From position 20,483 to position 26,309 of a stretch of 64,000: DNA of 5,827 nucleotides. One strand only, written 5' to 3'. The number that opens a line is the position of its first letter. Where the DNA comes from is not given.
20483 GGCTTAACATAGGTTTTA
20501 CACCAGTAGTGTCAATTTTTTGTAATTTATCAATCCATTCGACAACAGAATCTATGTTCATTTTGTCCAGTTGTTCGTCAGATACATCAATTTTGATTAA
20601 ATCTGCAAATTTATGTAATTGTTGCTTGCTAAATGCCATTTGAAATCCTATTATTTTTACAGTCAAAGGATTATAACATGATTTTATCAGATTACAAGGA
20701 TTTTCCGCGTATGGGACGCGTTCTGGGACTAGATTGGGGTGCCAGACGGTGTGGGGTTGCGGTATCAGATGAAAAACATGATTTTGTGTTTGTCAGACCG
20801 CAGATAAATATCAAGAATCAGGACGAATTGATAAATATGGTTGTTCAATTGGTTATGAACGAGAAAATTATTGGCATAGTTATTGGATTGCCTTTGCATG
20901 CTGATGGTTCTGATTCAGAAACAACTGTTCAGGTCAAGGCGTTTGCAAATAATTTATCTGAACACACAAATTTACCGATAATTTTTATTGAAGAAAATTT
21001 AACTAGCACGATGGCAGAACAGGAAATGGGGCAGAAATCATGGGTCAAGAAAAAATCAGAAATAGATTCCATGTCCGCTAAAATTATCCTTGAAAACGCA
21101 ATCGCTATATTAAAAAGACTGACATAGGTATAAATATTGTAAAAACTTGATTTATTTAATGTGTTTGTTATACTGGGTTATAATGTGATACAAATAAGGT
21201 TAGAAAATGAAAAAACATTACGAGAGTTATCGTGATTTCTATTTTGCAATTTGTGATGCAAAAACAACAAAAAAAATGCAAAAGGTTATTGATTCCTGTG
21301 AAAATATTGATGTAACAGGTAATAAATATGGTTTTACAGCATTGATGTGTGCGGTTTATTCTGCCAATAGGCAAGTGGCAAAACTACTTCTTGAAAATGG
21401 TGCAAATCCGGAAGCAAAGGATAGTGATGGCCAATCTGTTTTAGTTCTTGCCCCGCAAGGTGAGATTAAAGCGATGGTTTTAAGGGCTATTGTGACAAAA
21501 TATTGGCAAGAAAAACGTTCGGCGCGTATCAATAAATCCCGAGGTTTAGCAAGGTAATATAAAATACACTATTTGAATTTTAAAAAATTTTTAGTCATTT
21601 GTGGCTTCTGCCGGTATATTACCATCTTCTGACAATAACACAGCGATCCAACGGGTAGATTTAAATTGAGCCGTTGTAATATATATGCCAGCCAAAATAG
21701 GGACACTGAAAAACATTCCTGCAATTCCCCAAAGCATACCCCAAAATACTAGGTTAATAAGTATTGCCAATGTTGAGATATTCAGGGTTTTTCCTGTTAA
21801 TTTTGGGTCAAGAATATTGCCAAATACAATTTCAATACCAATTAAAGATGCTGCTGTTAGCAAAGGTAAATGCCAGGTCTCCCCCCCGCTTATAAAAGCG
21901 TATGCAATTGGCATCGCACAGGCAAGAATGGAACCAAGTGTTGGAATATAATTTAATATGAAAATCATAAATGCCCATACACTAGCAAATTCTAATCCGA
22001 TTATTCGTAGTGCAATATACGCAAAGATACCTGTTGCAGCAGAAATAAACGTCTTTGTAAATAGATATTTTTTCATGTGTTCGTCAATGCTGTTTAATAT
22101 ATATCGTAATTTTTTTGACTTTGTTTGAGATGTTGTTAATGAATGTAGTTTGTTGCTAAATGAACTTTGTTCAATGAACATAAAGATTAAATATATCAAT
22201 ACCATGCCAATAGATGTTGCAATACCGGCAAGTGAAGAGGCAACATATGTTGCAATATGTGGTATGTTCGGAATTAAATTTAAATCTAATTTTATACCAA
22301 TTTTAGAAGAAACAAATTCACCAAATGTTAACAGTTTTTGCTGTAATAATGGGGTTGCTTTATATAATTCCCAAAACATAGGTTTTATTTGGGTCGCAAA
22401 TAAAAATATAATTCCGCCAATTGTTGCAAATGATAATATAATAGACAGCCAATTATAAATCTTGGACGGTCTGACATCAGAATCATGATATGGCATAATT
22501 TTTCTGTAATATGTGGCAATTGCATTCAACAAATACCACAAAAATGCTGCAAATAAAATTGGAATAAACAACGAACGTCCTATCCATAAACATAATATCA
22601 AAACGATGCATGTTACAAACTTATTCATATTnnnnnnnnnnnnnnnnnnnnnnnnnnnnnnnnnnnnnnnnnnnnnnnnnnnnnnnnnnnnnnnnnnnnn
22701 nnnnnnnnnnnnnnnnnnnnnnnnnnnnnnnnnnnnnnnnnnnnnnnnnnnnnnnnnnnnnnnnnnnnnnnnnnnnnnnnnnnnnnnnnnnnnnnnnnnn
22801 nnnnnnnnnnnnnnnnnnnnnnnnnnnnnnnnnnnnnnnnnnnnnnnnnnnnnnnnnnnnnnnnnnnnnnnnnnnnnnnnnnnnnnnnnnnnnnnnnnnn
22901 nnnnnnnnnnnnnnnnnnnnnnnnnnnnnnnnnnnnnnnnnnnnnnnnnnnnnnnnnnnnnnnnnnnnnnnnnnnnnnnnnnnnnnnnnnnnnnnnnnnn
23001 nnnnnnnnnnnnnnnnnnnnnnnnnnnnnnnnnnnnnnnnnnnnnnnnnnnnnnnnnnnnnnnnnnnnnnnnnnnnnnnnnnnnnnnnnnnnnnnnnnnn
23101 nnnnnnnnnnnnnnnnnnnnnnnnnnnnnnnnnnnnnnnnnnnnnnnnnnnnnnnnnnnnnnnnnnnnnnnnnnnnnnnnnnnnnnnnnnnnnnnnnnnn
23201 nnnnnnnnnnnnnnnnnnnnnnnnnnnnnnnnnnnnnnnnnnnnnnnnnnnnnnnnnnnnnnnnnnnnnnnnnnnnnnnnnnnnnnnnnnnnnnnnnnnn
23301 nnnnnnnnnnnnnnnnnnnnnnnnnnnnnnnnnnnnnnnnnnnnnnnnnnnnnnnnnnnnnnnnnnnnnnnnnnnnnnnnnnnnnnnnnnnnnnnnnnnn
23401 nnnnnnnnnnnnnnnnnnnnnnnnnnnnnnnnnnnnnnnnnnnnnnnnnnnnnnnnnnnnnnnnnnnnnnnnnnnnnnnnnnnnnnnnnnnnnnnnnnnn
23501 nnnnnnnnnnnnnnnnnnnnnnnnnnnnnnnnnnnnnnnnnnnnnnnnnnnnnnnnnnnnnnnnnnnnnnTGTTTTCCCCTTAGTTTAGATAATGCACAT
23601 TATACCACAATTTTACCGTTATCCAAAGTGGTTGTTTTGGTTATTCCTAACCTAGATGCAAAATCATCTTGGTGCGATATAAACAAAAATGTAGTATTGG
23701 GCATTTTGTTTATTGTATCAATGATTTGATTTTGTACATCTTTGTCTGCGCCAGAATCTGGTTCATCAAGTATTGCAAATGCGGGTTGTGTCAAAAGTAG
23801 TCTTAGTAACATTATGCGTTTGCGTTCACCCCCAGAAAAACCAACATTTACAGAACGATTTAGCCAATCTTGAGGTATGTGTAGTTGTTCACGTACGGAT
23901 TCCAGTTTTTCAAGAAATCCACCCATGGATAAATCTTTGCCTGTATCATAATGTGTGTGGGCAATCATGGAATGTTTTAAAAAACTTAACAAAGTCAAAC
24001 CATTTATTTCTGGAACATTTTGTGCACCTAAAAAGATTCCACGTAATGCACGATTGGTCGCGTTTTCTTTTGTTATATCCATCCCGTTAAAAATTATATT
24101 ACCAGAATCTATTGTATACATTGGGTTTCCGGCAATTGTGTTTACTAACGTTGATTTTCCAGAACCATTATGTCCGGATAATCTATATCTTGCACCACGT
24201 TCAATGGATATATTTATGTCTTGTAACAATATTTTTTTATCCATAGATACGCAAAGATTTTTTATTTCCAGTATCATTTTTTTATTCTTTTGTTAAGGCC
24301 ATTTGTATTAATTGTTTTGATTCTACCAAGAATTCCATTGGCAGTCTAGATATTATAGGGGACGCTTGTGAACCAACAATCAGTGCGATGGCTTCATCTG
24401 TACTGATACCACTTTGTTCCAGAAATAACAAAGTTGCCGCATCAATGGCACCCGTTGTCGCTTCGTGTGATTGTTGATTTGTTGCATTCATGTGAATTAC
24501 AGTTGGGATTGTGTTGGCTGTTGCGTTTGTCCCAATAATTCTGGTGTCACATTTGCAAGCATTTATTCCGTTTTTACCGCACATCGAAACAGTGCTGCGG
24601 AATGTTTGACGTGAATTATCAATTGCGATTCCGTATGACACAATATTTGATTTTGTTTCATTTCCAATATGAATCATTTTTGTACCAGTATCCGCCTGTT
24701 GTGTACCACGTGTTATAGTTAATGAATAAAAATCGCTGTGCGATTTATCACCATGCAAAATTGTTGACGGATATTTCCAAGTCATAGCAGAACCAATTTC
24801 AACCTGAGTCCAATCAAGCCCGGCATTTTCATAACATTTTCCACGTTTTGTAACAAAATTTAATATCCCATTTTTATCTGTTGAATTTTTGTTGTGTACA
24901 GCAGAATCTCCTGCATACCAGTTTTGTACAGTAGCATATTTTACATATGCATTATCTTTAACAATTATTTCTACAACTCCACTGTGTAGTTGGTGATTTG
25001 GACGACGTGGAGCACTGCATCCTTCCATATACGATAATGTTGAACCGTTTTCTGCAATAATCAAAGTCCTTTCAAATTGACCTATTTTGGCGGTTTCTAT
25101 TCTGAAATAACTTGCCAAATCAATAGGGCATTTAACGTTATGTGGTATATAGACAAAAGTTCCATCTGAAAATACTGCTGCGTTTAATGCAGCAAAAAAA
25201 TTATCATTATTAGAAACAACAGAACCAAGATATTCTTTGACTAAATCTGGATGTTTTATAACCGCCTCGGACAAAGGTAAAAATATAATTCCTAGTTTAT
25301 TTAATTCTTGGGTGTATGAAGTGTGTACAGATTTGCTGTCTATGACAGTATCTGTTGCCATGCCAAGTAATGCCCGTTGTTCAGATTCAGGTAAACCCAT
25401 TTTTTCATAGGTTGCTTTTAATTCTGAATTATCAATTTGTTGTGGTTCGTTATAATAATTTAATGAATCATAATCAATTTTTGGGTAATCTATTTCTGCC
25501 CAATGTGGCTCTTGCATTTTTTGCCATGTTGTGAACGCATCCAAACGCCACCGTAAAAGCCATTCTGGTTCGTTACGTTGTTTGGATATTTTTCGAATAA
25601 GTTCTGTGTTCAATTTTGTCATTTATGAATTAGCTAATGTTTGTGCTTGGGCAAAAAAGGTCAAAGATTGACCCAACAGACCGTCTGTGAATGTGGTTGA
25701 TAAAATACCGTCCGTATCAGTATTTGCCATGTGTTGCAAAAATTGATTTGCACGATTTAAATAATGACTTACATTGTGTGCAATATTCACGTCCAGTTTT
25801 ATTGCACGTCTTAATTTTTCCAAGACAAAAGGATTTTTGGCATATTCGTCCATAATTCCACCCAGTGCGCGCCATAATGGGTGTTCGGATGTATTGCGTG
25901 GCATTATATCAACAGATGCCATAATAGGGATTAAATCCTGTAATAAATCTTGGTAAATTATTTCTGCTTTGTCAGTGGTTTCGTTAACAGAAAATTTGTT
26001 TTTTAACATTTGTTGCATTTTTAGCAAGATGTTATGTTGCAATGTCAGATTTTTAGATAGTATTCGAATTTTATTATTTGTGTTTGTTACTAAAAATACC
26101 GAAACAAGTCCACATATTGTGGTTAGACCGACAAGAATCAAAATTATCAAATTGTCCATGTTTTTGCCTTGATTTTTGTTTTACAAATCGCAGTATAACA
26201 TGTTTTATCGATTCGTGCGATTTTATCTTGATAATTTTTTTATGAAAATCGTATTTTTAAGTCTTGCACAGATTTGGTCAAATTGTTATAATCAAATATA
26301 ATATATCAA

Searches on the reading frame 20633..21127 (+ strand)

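Call 27: search_protein_families(library=pfam, proteins=[window:20633-21127:+], max_evalue=0.001)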
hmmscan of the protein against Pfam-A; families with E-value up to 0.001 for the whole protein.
window:20633-21127:+ (164 aa): 1 family
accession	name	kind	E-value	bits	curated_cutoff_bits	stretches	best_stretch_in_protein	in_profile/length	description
PF03652.20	RuvX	-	4.4e-32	111.7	29.2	1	29-157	2-132/134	Holliday junction resolvase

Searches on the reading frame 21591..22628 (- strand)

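Call 27: search_protein_families(library=pfam, proteins=[window:21591-22628:-], max_evalue=0.001)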
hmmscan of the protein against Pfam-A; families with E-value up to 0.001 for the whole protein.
window:21591-22628:- (345 aa): 1 family
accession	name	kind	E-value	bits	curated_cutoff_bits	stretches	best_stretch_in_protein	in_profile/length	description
PF01594.21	AI-2E_transport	-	1.8e-41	142.8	34.3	1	4-318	5-322/327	AI-2E family transporter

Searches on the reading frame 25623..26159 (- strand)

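Call 3: search_protein_families(library=pfam, proteins=[window:25623-26159:-], max_evalue=1)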
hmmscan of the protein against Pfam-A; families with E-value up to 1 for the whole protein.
window:25623-26159:- (178 aa): 1 family
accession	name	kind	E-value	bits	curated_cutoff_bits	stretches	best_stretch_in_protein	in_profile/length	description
PF15833.10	DUF4714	-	0.17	12.4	27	1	5-50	87-133/149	Domain of unknown function (DUF4714)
